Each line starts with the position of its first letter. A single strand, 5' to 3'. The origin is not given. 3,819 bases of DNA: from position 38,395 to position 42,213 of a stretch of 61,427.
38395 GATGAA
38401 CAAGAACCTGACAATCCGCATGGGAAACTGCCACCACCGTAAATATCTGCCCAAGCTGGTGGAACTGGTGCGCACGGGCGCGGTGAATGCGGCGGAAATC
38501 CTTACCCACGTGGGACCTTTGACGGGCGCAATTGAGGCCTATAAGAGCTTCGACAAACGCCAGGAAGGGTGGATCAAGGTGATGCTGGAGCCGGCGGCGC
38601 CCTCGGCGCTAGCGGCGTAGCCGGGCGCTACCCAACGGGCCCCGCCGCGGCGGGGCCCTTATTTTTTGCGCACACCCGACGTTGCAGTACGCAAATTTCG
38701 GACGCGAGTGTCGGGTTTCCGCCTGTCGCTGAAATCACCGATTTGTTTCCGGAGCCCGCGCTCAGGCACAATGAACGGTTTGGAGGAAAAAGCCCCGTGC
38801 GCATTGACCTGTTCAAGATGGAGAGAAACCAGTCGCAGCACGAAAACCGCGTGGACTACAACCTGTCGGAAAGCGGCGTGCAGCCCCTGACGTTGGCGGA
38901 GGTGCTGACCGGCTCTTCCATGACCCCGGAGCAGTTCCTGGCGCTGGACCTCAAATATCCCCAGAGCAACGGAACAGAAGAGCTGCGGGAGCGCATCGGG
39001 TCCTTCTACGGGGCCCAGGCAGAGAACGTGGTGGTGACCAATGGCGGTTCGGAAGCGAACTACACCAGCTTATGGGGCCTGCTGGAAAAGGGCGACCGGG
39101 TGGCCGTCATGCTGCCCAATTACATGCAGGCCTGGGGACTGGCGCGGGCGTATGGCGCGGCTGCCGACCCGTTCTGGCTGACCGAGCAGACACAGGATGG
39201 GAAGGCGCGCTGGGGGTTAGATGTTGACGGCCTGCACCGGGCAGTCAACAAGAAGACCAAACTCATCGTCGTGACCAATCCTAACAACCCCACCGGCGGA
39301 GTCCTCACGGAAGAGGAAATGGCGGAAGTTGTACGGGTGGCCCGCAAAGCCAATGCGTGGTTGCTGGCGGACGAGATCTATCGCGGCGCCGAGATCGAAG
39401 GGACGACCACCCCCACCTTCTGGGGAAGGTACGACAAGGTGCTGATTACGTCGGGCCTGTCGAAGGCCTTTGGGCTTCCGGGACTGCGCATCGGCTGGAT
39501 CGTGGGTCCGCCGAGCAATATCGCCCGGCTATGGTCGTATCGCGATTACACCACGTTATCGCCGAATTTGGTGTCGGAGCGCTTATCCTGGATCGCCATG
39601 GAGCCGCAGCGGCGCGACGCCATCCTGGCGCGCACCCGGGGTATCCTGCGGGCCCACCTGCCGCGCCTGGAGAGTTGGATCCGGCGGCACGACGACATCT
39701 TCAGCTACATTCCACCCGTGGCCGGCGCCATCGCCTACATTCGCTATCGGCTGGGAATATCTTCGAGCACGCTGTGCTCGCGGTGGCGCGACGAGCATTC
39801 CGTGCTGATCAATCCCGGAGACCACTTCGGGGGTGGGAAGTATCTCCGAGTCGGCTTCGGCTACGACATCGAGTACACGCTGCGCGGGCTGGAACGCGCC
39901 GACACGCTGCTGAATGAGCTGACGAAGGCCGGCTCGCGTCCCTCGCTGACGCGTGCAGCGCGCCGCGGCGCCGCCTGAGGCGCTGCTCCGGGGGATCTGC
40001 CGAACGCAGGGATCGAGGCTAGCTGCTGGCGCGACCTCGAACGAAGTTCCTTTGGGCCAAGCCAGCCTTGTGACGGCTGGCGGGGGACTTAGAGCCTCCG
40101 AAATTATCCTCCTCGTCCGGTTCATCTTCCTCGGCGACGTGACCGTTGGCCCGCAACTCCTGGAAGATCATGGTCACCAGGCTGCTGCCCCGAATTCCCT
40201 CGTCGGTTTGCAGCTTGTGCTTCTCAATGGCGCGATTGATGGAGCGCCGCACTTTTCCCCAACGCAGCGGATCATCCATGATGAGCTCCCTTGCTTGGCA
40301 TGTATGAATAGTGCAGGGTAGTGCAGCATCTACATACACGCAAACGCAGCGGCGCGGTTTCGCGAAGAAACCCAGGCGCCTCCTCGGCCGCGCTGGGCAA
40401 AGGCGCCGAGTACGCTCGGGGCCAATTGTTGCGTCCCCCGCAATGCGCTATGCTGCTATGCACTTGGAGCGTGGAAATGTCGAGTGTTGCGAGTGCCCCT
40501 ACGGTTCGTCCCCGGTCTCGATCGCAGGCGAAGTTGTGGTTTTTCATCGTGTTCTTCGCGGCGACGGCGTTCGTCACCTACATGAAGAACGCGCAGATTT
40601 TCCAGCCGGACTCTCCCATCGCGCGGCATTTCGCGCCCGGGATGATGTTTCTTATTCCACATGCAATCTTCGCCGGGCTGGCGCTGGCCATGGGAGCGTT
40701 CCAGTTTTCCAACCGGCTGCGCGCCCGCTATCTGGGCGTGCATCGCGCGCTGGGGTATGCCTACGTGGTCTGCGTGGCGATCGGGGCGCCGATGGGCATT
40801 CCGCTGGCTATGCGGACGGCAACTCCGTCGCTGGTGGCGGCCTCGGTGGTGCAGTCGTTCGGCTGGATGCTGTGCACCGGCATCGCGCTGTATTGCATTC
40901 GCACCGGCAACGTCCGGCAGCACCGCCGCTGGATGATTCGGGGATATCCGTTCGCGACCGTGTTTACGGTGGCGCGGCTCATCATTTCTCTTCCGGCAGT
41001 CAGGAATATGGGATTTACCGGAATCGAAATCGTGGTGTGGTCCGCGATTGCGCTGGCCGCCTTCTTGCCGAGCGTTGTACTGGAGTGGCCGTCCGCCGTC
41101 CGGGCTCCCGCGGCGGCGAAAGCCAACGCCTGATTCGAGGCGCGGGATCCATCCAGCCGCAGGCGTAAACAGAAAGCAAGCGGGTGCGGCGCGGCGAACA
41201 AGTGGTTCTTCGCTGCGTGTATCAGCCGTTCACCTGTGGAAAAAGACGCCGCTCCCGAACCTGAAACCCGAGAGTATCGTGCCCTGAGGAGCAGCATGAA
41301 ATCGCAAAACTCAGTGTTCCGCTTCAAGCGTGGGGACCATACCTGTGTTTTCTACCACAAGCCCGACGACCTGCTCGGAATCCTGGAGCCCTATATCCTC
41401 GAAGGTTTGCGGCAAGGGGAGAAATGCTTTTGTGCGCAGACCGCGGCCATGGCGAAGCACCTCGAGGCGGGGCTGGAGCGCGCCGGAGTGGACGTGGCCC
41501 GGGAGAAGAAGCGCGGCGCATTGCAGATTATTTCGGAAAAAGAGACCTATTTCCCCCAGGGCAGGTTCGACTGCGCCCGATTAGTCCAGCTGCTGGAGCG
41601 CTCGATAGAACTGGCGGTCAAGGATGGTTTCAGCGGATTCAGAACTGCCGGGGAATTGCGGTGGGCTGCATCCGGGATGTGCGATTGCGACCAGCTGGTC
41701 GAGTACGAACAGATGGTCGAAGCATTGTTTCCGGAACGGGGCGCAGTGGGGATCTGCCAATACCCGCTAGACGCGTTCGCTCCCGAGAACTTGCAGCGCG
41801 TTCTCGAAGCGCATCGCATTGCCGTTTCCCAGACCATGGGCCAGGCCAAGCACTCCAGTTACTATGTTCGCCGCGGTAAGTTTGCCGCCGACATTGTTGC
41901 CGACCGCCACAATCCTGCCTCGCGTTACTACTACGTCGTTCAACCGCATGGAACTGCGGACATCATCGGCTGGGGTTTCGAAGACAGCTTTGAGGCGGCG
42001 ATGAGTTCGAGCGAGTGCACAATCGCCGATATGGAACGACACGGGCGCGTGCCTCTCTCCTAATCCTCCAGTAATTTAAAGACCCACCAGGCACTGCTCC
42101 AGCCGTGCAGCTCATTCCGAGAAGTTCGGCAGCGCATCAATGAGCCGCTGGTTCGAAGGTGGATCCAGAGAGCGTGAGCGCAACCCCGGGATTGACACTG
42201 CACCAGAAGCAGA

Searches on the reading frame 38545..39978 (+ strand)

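Call 51: search_protein_families(library=pfam, proteins=[window:38545-39978:+], max_evalue=0.00001)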
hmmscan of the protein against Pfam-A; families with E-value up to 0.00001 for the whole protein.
window:38545-39978:+ (477 aa): 2 families
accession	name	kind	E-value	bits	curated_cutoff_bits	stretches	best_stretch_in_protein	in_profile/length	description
PF00155.27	Aminotran_1_2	-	2.3e-43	149.2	19.7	1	137-444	37-353/361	Aminotransferase class I and II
PF00266.25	Aminotran_5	-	5.1e-08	32.7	21.5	1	143-276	44-175/371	Aminotransferase class-V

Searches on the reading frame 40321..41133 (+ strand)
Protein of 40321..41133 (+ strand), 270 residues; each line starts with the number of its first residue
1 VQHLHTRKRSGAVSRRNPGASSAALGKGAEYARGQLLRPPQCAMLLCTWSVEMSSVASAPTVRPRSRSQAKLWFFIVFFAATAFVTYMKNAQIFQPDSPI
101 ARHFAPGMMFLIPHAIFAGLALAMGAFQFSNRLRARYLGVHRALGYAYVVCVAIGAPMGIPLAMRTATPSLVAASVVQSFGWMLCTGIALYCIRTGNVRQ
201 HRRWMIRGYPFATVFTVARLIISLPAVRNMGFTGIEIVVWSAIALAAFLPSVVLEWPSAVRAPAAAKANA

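Call 51: search_protein_families(library=pfam, proteins=[window:40321-41133:+], max_evalue=0.00001)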
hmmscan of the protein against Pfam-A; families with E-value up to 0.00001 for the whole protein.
window:40321-41133:+ (270 aa): 2 families
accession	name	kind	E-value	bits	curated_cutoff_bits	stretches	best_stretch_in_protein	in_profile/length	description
PF10067.14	DUF2306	-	1.8e-20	74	31.6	1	114-254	4-142/147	Predicted membrane protein (DUF2306)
PF04238.17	DUF420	-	8e-06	26.6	30.5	0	183-221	13-51/130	Protein of unknown function (DUF420)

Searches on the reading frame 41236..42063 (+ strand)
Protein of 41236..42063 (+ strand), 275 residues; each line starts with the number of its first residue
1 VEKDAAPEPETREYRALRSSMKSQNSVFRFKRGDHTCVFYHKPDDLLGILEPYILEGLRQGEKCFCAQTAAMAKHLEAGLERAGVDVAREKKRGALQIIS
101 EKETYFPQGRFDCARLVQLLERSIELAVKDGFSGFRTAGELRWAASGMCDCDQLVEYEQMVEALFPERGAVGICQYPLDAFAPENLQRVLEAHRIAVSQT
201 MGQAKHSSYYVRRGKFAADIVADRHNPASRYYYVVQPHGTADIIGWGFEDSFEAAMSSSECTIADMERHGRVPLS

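Call 51: search_protein_families(library=pfam, proteins=[window:41236-42063:+], max_evalue=0.00001)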
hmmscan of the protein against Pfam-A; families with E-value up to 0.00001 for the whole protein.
window:41236-42063:+ (275 aa): 1 family
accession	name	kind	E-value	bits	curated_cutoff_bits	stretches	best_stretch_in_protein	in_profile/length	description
PF14417.12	MEDS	-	1.8e-39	135.6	29.8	1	34-194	1-161/161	MEDS: MEthanogen/methylotroph, DcmR Sensory domain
